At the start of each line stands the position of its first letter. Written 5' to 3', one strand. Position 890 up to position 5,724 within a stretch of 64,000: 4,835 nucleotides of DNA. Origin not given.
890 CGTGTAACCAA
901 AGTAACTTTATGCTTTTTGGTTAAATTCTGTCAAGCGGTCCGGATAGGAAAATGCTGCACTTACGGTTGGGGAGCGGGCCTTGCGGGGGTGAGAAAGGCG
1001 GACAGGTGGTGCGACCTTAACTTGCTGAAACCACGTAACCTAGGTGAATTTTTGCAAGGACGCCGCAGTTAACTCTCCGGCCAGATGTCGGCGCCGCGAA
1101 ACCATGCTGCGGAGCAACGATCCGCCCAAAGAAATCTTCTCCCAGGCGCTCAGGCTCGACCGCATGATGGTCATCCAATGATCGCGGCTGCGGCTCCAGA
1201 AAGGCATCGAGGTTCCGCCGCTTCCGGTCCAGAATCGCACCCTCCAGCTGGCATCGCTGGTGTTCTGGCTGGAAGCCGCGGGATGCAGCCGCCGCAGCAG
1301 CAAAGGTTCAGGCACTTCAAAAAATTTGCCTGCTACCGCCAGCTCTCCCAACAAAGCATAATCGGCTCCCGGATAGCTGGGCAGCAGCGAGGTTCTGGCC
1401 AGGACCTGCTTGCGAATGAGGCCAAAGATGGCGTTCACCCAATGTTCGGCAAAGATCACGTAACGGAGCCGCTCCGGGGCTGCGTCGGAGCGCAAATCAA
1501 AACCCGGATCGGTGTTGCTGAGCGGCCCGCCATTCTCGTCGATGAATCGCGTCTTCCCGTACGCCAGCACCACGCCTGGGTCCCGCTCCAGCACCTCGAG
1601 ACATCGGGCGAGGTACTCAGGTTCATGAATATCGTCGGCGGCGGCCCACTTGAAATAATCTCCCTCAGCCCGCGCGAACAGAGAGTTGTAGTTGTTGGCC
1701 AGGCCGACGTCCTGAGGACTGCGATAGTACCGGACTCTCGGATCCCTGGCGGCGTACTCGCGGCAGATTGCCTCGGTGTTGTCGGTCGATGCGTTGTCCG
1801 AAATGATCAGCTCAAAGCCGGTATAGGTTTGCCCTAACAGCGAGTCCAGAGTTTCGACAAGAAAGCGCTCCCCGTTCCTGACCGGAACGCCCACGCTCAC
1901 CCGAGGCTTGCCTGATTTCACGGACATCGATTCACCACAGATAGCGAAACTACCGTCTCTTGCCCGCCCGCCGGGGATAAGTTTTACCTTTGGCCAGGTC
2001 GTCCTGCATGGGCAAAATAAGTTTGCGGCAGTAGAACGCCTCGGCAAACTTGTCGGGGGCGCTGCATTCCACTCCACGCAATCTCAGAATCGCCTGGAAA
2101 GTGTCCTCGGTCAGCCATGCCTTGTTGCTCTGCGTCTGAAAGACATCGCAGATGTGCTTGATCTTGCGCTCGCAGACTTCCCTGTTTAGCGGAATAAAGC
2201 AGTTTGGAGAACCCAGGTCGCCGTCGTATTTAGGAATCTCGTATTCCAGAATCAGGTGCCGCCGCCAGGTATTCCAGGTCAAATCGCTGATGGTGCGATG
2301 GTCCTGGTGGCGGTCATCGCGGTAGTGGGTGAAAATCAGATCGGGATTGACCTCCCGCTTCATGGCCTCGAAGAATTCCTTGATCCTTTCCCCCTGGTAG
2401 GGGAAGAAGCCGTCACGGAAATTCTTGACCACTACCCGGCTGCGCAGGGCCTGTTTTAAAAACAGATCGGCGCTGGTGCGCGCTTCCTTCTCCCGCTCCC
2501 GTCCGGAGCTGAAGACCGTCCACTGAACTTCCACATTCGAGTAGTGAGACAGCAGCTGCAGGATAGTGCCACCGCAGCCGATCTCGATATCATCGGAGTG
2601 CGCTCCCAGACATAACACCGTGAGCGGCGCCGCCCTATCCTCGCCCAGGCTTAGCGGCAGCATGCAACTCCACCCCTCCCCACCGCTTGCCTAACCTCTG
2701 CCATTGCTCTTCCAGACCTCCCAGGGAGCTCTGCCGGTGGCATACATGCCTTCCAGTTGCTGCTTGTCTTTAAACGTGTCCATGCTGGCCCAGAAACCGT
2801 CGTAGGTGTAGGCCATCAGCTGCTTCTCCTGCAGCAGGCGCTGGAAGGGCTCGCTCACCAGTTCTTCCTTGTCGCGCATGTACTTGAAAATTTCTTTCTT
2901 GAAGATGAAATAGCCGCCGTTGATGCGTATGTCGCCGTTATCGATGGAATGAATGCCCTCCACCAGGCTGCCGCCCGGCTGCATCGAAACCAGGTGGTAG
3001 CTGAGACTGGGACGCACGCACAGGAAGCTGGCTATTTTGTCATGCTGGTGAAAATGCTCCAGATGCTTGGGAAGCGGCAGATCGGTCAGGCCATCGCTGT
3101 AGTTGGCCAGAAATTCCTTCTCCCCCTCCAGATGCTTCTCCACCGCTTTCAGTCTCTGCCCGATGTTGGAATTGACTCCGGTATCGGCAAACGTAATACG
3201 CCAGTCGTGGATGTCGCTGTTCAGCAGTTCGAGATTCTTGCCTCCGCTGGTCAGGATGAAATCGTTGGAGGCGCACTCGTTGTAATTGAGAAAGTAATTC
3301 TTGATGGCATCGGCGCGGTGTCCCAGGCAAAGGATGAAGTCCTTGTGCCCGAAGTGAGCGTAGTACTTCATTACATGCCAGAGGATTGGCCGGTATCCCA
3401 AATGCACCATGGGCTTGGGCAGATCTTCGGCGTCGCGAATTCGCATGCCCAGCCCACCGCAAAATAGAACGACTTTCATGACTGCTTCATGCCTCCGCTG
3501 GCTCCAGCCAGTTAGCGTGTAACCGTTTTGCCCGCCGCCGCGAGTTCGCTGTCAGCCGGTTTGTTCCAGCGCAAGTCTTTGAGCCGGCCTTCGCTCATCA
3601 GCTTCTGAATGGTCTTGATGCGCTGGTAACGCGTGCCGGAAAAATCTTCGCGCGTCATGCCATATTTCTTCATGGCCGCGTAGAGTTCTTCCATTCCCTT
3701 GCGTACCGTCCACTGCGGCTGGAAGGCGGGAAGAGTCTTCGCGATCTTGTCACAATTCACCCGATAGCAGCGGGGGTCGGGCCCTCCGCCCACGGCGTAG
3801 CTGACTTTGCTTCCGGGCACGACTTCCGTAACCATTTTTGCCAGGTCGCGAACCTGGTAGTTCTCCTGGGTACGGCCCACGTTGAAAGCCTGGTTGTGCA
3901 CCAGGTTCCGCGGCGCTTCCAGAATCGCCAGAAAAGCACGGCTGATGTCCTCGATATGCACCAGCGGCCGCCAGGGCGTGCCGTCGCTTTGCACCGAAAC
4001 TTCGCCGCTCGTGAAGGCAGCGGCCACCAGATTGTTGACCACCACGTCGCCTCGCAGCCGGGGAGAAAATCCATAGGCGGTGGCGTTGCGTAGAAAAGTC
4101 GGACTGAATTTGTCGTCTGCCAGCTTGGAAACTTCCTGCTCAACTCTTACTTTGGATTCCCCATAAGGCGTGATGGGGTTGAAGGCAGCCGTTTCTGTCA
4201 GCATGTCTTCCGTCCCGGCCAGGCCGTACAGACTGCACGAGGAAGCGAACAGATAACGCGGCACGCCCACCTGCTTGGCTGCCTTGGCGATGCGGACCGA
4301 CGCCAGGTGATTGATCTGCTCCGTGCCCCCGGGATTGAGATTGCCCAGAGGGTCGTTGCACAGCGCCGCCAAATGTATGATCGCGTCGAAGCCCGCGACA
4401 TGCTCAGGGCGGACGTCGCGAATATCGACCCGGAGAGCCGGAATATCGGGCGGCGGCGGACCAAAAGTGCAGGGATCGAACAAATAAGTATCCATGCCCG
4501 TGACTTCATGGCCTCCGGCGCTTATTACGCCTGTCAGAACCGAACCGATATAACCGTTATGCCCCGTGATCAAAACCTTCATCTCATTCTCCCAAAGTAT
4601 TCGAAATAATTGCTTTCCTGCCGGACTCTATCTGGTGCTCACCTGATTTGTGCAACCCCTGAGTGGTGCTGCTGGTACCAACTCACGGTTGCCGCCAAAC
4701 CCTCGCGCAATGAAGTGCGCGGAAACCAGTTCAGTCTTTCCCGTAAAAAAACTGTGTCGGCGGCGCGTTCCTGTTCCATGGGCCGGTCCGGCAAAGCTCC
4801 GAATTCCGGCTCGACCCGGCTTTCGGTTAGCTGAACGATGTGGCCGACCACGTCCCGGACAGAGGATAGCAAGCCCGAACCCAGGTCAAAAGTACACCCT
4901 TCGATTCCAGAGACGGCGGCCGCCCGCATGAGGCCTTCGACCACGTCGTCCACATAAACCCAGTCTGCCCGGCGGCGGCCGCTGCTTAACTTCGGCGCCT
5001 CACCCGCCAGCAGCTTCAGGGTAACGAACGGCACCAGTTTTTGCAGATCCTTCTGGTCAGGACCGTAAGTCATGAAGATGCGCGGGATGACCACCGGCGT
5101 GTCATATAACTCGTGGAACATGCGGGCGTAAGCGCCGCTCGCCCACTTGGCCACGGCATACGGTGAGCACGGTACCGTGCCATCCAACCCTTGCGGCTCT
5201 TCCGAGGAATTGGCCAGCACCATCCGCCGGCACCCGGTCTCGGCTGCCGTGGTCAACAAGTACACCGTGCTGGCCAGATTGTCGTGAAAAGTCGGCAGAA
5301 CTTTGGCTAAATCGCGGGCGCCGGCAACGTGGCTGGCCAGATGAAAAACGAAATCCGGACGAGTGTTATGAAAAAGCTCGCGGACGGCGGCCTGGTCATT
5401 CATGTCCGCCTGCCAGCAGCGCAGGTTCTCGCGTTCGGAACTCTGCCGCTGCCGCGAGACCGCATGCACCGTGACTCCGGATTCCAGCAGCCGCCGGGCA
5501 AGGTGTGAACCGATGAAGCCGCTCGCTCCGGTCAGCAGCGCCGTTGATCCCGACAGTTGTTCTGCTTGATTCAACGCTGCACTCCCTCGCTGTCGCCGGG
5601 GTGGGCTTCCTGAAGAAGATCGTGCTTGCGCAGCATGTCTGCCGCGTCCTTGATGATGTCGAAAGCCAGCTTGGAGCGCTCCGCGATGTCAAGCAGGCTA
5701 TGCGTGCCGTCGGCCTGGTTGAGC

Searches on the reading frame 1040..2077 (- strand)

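Call 11: search_protein_families(library=pfam, proteins=[window:1040-2077:-], max_evalue=0.00001)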
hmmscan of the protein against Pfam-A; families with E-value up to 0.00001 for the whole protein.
window:1040-2077:- (345 aa): 2 families
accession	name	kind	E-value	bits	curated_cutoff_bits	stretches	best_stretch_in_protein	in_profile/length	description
PF00535.33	Glycos_transf_2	-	2.9e-31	109.1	23.3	1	61-181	1-122/168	Glycosyl transferase family 2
PF13641.12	Glyco_tranf_2_3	-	2.1e-08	34.9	27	1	58-169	1-116/230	Glycosyltransferase like family 2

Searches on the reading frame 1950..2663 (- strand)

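Call 11: search_protein_families(library=pfam, proteins=[window:1950-2663:-], max_evalue=0.00001)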
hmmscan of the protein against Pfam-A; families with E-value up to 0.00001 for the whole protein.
window:1950-2663:- (237 aa): 1 family
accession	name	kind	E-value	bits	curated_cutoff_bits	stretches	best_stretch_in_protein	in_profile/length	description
PF02585.22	PIG-L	-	1e-15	58.8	28.2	1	17-131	1-127/129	GlcNAc-PI de-N-acetylase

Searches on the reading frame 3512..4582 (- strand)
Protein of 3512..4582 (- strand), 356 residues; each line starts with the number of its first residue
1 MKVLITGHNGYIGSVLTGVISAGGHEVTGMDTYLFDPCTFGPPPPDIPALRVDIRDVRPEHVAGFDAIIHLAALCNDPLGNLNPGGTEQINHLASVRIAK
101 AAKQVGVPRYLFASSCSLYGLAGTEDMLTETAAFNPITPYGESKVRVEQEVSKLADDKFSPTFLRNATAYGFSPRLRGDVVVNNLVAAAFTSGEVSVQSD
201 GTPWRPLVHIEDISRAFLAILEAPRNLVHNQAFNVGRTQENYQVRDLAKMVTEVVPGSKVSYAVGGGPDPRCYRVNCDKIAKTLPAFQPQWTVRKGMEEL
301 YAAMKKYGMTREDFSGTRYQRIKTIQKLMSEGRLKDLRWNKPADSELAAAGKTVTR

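Call 11: search_protein_families(library=pfam, proteins=[window:3512-4582:-], max_evalue=0.00001)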
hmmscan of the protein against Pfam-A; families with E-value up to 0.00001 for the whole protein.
window:3512-4582:- (356 aa): 3 families
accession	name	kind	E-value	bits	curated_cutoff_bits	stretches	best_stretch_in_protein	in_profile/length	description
PF01370.27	Epimerase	-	3.7e-41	141.6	20.9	1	3-236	1-240/240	NAD dependent epimerase/dehydratase family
PF16363.11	GDP_Man_Dehyd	-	5e-17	62.8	27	1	4-250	1-261/332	GDP-mannose 4,6 dehydratase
PF04321.23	RmlD_sub_bind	-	2.2e-12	47.1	27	1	1-226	1-202/287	RmlD substrate binding domain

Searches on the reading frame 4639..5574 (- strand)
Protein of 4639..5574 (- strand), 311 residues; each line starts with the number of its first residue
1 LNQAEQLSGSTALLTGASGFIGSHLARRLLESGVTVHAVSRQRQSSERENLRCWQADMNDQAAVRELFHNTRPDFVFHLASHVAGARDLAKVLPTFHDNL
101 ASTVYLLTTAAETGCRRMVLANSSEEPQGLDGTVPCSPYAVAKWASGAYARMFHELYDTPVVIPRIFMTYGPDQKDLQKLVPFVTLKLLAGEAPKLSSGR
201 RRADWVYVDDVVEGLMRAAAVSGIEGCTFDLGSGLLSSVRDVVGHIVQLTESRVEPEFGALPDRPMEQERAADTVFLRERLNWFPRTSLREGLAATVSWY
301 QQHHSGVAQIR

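Call 11: search_protein_families(library=pfam, proteins=[window:4639-5574:-], max_evalue=0.00001)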
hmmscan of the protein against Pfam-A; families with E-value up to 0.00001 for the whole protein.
window:4639-5574:- (311 aa): 6 families
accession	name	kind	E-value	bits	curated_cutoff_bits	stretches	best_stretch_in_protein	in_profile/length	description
PF01370.27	Epimerase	-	8.4e-42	143.7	20.9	1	12-221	1-227/240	NAD dependent epimerase/dehydratase family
PF16363.11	GDP_Man_Dehyd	-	3.2e-34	119.3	27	1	13-294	1-330/332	GDP-mannose 4,6 dehydratase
PF04321.23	RmlD_sub_bind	-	2.5e-09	37.1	27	1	13-83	4-62/287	RmlD substrate binding domain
PF13460.12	NAD_binding_10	-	5.4e-09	36.6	27.2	1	16-124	1-99/184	NAD(P)H-binding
PF07993.18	NAD_binding_4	-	1.2e-06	28.3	20.1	0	14-46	1-36/258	Male sterility protein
PF01073.25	3Beta_HSD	-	2.3e-06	27.3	22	0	14-123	2-116/280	3-beta hydroxysteroid dehydrogenase/isomerase family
